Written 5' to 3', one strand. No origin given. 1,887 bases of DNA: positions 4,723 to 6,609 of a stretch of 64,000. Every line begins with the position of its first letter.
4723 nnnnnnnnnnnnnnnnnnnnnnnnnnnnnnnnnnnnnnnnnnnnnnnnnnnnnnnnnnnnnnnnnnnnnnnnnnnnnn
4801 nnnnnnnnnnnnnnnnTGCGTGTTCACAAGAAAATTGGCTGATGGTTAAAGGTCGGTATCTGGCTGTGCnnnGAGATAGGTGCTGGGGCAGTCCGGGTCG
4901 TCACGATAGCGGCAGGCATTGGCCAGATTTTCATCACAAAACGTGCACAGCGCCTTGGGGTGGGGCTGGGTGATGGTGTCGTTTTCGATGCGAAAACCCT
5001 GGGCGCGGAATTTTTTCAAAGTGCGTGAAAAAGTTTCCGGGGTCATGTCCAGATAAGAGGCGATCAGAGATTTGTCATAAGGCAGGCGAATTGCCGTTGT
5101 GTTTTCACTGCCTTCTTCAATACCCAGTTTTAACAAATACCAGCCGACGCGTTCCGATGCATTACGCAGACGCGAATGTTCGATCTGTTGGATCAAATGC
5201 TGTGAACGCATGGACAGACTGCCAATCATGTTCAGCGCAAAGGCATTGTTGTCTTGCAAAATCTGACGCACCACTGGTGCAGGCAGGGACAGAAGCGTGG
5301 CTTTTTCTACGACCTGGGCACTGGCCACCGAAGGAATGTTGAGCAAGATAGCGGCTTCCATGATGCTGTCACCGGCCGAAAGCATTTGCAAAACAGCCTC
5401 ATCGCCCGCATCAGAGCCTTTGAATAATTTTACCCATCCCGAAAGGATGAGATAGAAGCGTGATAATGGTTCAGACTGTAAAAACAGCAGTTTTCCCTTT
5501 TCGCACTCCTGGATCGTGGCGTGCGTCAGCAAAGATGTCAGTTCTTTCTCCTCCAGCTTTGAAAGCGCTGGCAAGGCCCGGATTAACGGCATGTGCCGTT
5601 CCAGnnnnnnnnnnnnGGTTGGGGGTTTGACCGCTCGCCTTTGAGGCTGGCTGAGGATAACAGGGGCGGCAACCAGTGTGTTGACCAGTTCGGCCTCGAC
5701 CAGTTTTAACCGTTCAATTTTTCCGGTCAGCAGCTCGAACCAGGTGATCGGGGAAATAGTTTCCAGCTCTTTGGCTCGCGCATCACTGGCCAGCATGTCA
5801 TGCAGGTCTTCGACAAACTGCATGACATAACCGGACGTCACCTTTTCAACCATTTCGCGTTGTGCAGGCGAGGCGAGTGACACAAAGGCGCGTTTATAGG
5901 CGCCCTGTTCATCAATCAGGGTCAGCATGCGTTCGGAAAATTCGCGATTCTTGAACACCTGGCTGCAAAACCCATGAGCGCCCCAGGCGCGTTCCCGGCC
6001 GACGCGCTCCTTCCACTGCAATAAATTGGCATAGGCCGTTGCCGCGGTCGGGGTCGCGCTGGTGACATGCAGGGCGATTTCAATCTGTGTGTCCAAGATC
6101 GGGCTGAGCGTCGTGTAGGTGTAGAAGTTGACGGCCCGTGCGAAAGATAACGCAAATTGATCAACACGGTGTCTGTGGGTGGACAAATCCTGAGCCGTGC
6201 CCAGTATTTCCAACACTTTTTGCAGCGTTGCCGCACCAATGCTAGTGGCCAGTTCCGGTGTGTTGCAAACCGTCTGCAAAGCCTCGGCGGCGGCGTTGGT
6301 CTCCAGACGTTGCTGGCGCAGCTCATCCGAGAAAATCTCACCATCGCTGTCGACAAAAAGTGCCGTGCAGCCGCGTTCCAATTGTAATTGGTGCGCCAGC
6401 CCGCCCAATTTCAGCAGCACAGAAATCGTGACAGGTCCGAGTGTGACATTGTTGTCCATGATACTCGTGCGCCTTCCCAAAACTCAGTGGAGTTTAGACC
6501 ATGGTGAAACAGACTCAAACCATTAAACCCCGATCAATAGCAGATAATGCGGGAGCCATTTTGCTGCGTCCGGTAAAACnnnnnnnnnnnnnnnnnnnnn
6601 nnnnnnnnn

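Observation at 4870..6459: One-component NIT - Crp/Fnr - Cys-tail regulator at the head of the nar locus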

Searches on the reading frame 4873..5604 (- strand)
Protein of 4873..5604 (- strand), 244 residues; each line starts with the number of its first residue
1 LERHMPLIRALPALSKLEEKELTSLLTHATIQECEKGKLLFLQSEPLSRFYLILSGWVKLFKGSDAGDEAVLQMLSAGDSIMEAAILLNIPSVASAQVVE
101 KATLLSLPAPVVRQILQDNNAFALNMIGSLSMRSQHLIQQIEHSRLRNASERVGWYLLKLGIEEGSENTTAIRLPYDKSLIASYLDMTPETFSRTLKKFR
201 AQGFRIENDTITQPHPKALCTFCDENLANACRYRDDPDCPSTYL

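Call 19: find_homologous_proteins(query=window:4873-5604:-, max_evalue=1e-8)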
Query seq(244 aa) (244 aa): 111 proteins with E <= 1e-8 among 563 candidates.
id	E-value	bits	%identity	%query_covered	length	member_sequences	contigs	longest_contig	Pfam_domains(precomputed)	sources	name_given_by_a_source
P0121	7.9e-126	436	94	86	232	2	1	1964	PF13545.13,PF00027.36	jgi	-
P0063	2.8e-108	379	70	100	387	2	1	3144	PF13545.13,PF00027.36,PF08376.16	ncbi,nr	ncbi:MAG: cyclic nucleotide-binding domain-containing protein, partial [Henriciella sp.]|nr:cyclic n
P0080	9.8e-108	377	70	100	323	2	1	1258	PF13545.13,PF00027.36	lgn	-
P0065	1.2e-106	373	70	100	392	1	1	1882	PF13545.13,PF00027.36,PF08376.16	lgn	-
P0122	2.7e-101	356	64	100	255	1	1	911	PF13545.13,PF00027.36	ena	-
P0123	3.0e-82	294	70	79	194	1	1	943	PF13545.13,PF00027.36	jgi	jgi:CRP-like cAMP-binding protein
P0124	6.9e-81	289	54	99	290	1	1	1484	PF13545.13,PF00027.36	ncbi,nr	ncbi:MAG: cyclic nucleotide-binding domain-containing protein, partial [Fimbriimonadaceae bacterium]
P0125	2.1e-79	284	70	77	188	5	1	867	PF13545.13,PF00027.36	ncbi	-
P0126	2.2e-77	278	53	97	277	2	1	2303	PF13545.13,PF00027.36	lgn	-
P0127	2.2e-76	274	53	99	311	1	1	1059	PF13545.13,PF00027.36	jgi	jgi:CRP-like cAMP-binding protein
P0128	3.7e-75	270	51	96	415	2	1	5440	PF13545.13,PF00027.36,PF08376.16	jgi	jgi:CRP-like cAMP-binding protein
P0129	6.4e-75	270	51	99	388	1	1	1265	PF13545.13,PF00027.36,PF08376.16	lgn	-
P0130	1.2e-74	269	50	98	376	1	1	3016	PF13545.13,PF00027.36,PF08376.16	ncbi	ncbi:MAG: cyclic nucleotide-binding domain-containing protein, partial [Kordiimonas sp.]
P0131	4.4e-74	267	53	97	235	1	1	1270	PF13545.13,PF00027.36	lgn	-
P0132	6.6e-74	266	55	92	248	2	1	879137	PF13545.13,PF00027.36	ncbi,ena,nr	ncbi:MAG: hypothetical protein COA69_05830 [Robiginitomaculum sp.]|nr:MAG: hypothetical protein COA6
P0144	3.1e-68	248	48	96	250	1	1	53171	PF13545.13,PF00027.36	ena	-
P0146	8.4e-67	243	48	97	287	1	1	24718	PF13545.13,PF00027.36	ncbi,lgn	ncbi:MAG: Crp/Fnr family transcriptional regulator [Hyphomicrobiales bacterium]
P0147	1.3e-66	242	49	95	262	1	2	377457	PF13545.13,PF00027.36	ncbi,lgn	-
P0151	1.9e-64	235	48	97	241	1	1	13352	PF13545.13,PF00027.36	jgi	jgi:CRP-like cAMP-binding protein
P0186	2.2e-32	130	44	73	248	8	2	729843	PF13545.13,PF00027.36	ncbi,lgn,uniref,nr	ncbi:Crp/Fnr family transcriptional regulator [Kordiimonas lacus]|uniref:cAMP-binding domain of CRP 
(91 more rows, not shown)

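Call 53: find_encoding_contigs(protein=P0147, flank=8000, max_places=2)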
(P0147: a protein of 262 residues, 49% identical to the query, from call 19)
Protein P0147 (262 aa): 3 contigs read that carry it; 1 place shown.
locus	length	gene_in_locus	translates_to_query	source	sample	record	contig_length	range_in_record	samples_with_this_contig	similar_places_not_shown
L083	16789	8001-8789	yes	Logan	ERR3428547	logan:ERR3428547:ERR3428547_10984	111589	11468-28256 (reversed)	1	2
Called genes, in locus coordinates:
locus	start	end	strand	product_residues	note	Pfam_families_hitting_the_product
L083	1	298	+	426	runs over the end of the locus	PF01979:Amidohydro_1, PF07969:Amidohydro_3 (faint)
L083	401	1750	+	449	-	PF01266:DAO, PF13738:Pyr_redox_3 (faint), PF01593:Amino_oxidase (faint)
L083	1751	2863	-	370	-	PF02129:Peptidase_S15 (faint), PF20434:BD-FAE (faint), PF12146:Hydrolase_4 (faint), PF12697:Abhydrolase_6 (faint), PF00326:Peptidase_S9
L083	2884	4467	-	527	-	PF01979:Amidohydro_1, PF07969:Amidohydro_3 (weak)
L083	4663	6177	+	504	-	PF03553:Na_H_antiporter, PF03606:DcuC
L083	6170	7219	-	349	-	PF00487:FA_desaturase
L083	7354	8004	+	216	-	PF00484:Pro_CA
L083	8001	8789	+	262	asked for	PF00027:cNMP_binding, PF13545:HTH_Crp_2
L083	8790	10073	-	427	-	PF07219:HemY_N, PF14559:TPR_19 (faint), PF13428:TPR_14 (faint)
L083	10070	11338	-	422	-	PF09731:Mitofilin (weak)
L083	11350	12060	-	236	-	PF02602:HEM4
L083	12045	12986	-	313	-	PF01379:Porphobil_deam, PF03900:Porphobil_deamC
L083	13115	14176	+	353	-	PF00814:TsaD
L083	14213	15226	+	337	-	PF01210:NAD_Gly3P_dh_N, PF03446:NAD_binding_2 (weak), PF03807:F420_oxidored, PF02558:ApbA, PF07479:NAD_Gly3P_dh_C, PF20618:GPD_NAD_C_bact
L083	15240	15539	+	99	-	PF03795:YCII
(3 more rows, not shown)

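Call 54: find_encoding_contigs(protein=P0132, flank=8000, max_places=2)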
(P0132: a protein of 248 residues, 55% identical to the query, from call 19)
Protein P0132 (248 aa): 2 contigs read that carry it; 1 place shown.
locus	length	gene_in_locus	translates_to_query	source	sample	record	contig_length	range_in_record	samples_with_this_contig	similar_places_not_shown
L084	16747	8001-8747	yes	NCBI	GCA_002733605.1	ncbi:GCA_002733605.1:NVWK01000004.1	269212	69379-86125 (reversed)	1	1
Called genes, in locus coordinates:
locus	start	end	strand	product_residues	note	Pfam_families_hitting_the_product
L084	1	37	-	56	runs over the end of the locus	PF03597:FixS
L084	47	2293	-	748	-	PF00403:HMA, PF00122:E1-E2_ATPase, PF00702:Hydrolase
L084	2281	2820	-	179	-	PF05751:FixH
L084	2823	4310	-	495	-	PF12801:Fer4_5, PF13484:Fer4_16 (faint), PF13183:Fer4_8 (faint), PF13187:Fer4_9 (faint), PF13237:Fer4_10 (faint), PF12838:Fer4_7 (weak), PF13746:Fer4_18, PF11614:FixG_C, +2 more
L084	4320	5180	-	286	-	PF14715:FixP_N, PF00034:Cytochrom_C, PF13442:Cytochrome_CBB3, PF00034:Cytochrom_C, PF13442:Cytochrome_CBB3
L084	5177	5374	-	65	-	PF05545:FixQ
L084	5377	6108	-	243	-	PF02433:FixO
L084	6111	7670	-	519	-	PF00115:COX1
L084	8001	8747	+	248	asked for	PF00027:cNMP_binding, PF13545:HTH_Crp_2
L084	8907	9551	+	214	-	-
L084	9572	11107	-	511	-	PF00501:AMP-binding, PF13193:AMP-binding_C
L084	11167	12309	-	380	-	PF02771:Acyl-CoA_dh_N, PF02770:Acyl-CoA_dh_M, PF00441:Acyl-CoA_dh_1, PF08028:Acyl-CoA_dh_2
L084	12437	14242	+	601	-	PF07287:AtuA, PF23544:AtuA_ferredoxin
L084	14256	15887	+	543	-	PF01039:Carboxyl_trans, PF03255:ACCA (faint)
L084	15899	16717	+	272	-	PF00378:ECH_1, PF16113:ECH_2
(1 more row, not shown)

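Call 55: find_encoding_contigs(protein=P0144, flank=7000, max_places=1)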
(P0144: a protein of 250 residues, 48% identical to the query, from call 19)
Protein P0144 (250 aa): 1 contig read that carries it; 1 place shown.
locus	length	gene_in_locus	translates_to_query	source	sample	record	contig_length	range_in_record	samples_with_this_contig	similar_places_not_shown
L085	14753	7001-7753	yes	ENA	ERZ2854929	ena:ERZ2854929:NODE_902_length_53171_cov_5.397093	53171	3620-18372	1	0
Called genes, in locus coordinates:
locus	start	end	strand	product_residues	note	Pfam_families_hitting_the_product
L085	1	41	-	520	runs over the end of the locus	PF13237:Fer4_10, PF13247:Fer4_11, PF12838:Fer4_7 (weak), PF14711:Nitr_red_bet_C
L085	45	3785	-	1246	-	PF14710:Nitr_red_alph_N, PF00384:Molybdopterin, PF28599:NarG_dom_V, PF01568:Molydop_binding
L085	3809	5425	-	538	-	PF07690:MFS_1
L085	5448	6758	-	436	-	PF07690:MFS_1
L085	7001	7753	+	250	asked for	PF00027:cNMP_binding, PF13545:HTH_Crp_2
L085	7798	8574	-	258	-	PF00459:Inositol_P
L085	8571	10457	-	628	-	PF00009:GTP_EFTU, PF01926:MMR_HSR1 (faint), PF03144:GTP_EFTU_D2 (faint), PF03193:RsgA_GTPase (faint), PF22594:GTP-eEF1A_C, PF01583:APS_kinase, PF13671:AAA_33 (weak)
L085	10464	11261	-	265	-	PF01507:PAPS_reduct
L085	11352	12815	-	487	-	PF00004:AAA, PF13401:AAA_22 (weak), PF17866:AAA_lid_6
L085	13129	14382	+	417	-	PF02646:RmuC, PF09254:FokI_cleav_dom (weak)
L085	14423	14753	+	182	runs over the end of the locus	PF01327:Pep_deformylase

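Call 56: find_encoding_contigs(protein=P0146, flank=7000, max_places=1)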
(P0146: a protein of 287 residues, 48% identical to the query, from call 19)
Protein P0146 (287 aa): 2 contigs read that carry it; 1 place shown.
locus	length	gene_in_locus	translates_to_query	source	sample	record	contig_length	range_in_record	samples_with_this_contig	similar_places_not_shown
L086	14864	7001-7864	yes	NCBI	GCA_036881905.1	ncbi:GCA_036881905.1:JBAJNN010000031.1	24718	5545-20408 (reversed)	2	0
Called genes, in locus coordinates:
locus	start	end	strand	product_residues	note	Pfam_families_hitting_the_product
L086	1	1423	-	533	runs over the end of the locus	PF12838:Fer4_7 (weak), PF13237:Fer4_10, PF13247:Fer4_11, PF14711:Nitr_red_bet_C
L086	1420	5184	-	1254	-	PF14710:Nitr_red_alph_N, PF00384:Molybdopterin, PF28599:NarG_dom_V, PF01568:Molydop_binding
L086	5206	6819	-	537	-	PF07690:MFS_1 (weak)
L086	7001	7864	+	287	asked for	PF00027:cNMP_binding, PF13545:HTH_Crp_2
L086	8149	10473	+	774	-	PF22783:BapA_N (weak), PF13517:FG-GAP_3 (faint), PF01839:FG-GAP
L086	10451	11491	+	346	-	PF04055:Radical_SAM, PF06463:Mob_synth_C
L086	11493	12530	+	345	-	PF01967:MoaC, PF00994:MoCF_biosynth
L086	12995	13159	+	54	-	-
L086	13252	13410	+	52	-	-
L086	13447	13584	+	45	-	-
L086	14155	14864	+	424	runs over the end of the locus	PF03453:MoeA_N, PF00994:MoCF_biosynth, PF03454:MoeA_C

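Call 57: find_encoding_contigs(protein=P0151, flank=7000, max_places=1)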
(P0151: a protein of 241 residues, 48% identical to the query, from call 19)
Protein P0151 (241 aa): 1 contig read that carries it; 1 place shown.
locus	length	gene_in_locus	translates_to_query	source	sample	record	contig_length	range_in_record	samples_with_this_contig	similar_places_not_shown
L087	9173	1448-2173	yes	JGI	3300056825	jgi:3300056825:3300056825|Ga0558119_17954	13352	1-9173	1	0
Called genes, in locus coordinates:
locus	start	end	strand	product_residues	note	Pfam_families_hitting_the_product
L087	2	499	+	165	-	?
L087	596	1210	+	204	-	PF08376:NIT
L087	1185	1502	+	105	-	-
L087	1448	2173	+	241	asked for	PF00027:cNMP_binding, PF13545:HTH_Crp_2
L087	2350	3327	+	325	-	PF04055:Radical_SAM, PF13353:Fer4_12 (faint), PF06463:Mob_synth_C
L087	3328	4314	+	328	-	PF01967:MoaC, PF00994:MoCF_biosynth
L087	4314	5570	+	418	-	PF03453:MoeA_N, PF00994:MoCF_biosynth, PF03454:MoeA_C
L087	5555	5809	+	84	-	-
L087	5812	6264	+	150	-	PF02391:MoaE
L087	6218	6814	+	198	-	PF12804:NTP_transf_3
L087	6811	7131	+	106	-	PF22668:DUF7009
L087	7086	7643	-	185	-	-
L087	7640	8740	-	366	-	PF00899:ThiF, PF00581:Rhodanese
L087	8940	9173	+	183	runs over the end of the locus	PF01814:Hemerythrin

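Call 82: find_encoding_contigs(protein=P0186, flank=7000, max_places=1)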
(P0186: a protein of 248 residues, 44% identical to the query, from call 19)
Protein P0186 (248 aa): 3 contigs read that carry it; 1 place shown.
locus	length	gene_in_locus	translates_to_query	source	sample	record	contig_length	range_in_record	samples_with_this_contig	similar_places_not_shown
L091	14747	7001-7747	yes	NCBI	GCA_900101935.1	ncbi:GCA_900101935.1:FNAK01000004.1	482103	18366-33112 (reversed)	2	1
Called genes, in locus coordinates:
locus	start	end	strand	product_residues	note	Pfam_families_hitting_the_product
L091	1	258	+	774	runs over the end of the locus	PF00930:DPPIV_N, PF02129:Peptidase_S15 (weak), PF00326:Peptidase_S9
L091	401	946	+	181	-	-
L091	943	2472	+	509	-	PF01266:DAO, PF12831:FAD_oxidored (faint), PF16901:DAO_C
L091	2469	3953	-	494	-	PF00370:FGGY_N, PF02782:FGGY_C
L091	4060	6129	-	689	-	PF14508:GH97_N, PF10566:Glyco_hydro_97, PF14509:GH97_C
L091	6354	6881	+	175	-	-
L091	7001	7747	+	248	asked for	PF00027:cNMP_binding, PF13545:HTH_Crp_2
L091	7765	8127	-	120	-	-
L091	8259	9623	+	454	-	PF04055:Radical_SAM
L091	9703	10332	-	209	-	PF13505:OMP_b-brl, PF03922:OmpW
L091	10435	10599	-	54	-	PF03597:FixS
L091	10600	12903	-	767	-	PF00403:HMA, PF00122:E1-E2_ATPase, PF00702:Hydrolase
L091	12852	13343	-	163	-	PF05751:FixH, PF13115:YtkA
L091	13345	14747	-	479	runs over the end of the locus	PF12801:Fer4_5, PF12838:Fer4_7 (faint), PF13187:Fer4_9 (faint), PF13237:Fer4_10 (faint), PF13534:Fer4_17 (faint), PF13746:Fer4_18, PF13183:Fer4_8 (faint), PF11614:FixG_C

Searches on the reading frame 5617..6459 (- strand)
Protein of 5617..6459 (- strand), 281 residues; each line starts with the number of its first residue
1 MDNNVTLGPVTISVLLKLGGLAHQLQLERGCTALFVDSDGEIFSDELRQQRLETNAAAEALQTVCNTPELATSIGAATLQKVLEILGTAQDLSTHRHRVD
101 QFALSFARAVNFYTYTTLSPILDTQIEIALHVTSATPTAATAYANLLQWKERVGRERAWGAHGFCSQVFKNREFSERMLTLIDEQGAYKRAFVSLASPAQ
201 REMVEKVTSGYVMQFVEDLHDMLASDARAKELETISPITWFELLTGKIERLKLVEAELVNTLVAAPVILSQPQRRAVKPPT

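Call 37: search_solved_structures(query=window:5617-6459:-, max_evalue=1, show_alignments=1)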
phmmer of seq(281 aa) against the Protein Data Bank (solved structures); distinct sequences matched with E-value up to 1: 5.
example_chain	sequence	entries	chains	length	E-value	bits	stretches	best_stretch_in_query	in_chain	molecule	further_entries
4akk_A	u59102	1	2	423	8.9e-09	38.5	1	18-280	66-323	NITRATE REGULATORY PROTEIN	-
4j15_A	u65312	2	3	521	0.17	14.7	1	77-129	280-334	Aspartate--tRNA ligase, cytoplasmic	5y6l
6iy6_A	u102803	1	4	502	0.22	14.3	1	77-129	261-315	Aspartate--tRNA ligase, cytoplasmic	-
3s5t_A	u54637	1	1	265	0.35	13.6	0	199-246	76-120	DUF3298 family protein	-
8imn_5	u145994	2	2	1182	0.44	13.3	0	127-186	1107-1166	CpcN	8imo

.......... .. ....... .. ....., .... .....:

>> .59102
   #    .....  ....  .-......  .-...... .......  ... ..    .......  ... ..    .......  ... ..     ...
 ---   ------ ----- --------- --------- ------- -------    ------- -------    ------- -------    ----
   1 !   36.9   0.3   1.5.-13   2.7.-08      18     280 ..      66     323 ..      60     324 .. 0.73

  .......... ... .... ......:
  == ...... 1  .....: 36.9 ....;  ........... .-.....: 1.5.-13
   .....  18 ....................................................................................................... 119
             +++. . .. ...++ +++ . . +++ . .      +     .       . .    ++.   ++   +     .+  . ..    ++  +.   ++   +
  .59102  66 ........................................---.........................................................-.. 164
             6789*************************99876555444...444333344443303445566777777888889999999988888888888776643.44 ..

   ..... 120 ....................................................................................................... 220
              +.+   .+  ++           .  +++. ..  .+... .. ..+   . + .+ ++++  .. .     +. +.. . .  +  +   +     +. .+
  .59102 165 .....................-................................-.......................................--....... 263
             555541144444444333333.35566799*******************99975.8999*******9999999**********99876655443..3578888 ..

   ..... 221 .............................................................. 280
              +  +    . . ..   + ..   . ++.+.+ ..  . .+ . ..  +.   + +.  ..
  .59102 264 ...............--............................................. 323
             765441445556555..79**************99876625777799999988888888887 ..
